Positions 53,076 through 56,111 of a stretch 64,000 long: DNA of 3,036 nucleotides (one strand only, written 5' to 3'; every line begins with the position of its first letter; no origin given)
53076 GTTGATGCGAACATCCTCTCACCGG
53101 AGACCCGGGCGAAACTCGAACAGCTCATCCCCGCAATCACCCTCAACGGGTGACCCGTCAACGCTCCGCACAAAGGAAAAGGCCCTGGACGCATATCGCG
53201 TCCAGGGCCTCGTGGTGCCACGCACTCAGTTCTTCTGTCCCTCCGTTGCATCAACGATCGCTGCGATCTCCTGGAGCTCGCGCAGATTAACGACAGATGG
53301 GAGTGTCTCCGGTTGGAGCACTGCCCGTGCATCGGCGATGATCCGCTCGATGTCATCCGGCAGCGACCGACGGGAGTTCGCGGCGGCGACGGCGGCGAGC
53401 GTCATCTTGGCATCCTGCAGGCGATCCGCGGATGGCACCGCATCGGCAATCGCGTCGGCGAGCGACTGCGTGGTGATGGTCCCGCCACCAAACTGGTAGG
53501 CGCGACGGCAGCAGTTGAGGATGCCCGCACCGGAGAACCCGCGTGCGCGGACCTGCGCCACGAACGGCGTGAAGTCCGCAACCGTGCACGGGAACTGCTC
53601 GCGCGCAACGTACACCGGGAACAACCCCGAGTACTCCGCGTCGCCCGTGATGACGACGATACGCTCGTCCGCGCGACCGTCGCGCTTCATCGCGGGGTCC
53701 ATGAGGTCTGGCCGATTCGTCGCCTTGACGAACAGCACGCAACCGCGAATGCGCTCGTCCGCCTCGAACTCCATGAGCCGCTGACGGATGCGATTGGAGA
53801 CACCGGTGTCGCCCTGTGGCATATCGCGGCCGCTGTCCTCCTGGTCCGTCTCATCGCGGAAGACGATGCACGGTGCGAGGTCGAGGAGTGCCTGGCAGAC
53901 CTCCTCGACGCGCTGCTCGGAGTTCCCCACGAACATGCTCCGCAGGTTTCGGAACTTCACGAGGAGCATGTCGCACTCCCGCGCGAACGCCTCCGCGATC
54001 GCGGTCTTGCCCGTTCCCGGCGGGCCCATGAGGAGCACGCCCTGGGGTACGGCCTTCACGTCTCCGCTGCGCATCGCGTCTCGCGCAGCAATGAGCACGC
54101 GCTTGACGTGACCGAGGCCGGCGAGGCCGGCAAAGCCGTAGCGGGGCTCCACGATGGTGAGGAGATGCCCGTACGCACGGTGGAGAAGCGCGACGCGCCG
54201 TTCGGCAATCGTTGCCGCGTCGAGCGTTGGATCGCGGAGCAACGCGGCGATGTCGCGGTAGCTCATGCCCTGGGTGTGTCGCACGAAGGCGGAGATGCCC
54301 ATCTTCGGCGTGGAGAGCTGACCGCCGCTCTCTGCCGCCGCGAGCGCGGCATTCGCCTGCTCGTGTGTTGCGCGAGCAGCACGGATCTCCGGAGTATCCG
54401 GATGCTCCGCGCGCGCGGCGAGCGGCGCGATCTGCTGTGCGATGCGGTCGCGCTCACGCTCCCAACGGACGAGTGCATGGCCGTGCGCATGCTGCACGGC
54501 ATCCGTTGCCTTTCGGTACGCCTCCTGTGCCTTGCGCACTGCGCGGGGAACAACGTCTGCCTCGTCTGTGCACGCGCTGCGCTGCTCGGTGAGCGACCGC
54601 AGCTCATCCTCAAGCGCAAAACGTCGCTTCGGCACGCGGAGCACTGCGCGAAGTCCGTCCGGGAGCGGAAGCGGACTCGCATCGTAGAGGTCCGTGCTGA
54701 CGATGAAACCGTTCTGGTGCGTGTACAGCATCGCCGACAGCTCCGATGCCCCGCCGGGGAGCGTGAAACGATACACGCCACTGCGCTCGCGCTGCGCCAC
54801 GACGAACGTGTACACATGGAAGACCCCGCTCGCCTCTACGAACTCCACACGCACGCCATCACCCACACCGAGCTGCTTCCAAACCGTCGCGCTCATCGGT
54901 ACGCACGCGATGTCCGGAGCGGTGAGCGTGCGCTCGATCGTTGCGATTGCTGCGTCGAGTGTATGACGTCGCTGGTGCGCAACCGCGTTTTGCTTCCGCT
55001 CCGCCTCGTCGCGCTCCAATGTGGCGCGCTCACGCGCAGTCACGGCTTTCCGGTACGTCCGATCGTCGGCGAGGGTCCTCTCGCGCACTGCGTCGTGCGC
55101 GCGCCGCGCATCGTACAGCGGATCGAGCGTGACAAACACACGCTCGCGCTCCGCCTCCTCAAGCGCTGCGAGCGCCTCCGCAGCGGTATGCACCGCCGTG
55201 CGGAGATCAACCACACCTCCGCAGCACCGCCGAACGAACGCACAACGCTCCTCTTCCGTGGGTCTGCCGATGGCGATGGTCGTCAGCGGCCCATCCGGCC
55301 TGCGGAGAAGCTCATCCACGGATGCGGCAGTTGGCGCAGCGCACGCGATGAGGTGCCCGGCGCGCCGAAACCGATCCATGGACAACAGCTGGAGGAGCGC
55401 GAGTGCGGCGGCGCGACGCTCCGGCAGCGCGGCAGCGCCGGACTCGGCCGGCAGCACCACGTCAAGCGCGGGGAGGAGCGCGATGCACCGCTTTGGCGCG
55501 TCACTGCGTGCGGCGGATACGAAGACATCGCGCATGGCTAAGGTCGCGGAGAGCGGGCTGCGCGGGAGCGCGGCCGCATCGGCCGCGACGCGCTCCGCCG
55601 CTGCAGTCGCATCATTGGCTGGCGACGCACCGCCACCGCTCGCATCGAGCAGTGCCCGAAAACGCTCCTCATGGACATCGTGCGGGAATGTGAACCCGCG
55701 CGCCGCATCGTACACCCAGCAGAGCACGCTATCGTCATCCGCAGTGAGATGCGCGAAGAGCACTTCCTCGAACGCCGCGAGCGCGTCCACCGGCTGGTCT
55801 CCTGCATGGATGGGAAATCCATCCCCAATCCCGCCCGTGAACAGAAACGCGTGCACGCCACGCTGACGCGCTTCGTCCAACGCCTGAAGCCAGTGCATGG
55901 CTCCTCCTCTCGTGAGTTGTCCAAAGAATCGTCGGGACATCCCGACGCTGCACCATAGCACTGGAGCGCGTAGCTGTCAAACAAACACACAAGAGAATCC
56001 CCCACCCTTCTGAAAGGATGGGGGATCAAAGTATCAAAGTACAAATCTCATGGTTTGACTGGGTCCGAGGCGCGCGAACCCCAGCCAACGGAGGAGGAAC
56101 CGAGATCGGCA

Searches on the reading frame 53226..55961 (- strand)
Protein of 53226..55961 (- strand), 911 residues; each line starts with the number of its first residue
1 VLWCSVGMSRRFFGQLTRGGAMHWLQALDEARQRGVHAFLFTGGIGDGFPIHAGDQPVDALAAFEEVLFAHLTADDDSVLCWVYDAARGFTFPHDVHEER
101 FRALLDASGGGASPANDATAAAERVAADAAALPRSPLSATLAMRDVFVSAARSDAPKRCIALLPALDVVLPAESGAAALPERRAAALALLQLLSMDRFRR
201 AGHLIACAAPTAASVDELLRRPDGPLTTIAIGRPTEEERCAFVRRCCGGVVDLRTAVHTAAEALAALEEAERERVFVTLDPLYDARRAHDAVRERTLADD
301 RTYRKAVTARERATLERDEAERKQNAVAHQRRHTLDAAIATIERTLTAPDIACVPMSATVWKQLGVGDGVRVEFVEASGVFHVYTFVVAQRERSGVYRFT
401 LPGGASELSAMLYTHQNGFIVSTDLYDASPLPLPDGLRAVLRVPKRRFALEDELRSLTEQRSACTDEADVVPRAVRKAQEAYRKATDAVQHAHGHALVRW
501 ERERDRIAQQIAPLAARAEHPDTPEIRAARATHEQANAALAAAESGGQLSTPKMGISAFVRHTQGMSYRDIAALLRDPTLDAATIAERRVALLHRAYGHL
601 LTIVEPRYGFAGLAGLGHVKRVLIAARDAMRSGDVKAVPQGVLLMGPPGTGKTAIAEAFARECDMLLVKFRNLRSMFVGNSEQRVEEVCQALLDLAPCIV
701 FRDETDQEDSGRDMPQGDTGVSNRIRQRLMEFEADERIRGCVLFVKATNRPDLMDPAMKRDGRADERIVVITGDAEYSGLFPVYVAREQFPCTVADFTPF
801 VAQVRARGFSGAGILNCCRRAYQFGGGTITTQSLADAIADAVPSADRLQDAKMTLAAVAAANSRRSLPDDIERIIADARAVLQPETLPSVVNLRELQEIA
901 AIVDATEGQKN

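Call 17: search_protein_families(library=pfam, proteins=[window:53226-55961:-], max_evalue=0.001)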
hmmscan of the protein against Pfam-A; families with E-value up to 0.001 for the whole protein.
window:53226-55961:- (911 aa): 3 families
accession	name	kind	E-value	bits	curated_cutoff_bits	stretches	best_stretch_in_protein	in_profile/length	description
PF00004.35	AAA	-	3.3e-25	89.5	21.2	1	642-769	1-128/131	ATPase family associated with various cellular activities (AAA)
PF13191.12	AAA_16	-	0.00044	21.2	32.6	1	639-695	24-85/167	AAA ATPase domain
PF17862.7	AAA_lid_3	-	0.0007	19.6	27.2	0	805-821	10-26/45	AAA+ lid domain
